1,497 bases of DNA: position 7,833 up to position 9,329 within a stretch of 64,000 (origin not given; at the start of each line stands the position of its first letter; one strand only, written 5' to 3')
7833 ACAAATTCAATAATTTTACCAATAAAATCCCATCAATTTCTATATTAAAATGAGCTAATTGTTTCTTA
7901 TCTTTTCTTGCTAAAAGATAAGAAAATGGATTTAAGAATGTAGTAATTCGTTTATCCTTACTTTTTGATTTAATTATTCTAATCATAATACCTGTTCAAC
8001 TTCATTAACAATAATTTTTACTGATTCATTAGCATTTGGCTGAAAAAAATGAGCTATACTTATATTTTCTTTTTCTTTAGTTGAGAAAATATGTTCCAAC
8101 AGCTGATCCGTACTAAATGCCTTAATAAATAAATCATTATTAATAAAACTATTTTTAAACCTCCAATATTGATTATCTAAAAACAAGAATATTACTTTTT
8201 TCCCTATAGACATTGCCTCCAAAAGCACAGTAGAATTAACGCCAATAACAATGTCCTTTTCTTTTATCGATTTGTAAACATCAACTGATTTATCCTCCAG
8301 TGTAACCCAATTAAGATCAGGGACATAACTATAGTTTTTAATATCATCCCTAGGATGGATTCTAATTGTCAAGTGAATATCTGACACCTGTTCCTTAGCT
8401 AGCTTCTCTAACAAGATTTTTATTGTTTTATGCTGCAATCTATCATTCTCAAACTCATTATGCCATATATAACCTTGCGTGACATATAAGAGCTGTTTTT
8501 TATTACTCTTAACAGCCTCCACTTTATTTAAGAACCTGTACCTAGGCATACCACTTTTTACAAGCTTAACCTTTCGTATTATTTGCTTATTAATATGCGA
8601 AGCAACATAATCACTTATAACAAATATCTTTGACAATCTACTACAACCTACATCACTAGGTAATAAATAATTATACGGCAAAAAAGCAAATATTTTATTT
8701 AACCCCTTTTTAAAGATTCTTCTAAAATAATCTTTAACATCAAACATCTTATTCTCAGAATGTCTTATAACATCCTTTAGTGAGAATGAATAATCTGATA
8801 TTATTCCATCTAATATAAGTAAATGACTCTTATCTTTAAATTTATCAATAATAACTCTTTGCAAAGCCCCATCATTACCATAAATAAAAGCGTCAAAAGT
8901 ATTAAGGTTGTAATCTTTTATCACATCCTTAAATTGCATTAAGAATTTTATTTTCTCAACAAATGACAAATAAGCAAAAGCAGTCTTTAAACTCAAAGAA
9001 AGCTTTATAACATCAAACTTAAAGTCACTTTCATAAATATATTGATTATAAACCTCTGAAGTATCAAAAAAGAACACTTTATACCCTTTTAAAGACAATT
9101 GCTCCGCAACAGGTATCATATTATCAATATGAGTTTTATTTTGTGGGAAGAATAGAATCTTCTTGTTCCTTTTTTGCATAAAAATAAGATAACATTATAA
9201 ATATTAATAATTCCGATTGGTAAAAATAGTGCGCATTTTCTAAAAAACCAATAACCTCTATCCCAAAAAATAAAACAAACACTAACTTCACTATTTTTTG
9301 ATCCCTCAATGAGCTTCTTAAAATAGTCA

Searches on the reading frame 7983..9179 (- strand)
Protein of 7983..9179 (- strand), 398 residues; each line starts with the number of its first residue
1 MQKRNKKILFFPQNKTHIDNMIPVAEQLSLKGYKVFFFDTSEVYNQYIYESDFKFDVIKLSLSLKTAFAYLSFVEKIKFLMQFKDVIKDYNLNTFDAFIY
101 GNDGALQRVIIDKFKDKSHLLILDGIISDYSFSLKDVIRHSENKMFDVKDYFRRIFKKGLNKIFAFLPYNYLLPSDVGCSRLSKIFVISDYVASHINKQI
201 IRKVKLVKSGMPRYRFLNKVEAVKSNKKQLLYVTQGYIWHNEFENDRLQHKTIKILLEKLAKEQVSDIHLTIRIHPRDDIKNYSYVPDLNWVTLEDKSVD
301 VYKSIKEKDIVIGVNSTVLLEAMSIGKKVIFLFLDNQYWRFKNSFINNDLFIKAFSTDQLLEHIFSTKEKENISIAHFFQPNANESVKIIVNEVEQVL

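Call 9: search_protein_families(library=pfam, proteins=[window:7983-9179:-], max_evalue=0.001)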
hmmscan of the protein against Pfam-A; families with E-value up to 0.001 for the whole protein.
window:7983-9179:- (398 aa): 0 families

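Call 30: search_protein_families(library=pfam, proteins=[window:7983-9179:-], max_evalue=1)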
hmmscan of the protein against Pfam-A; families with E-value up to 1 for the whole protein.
window:7983-9179:- (398 aa): 2 families
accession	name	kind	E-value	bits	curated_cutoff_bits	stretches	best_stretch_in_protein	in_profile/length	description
PF05159.20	Capsule_synth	-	0.0052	16.7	20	1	217-331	133-260/310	Capsule polysaccharide biosynthesis protein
PF00045.24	Hemopexin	-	0.1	13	21.3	1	328-343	10-25/45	Hemopexin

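Call 73: search_protein_families(library=ncbifam, proteins=[window:7983-9179:-], max_evalue=1)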
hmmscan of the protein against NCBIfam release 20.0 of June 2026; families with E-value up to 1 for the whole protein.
window:7983-9179:- (398 aa): 1 family
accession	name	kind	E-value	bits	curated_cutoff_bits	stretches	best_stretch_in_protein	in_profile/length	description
NF046086.1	BFO_1060_trans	domain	5e-06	25.9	200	1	225-369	183-326/365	BFO_1060 family glycosyltransferase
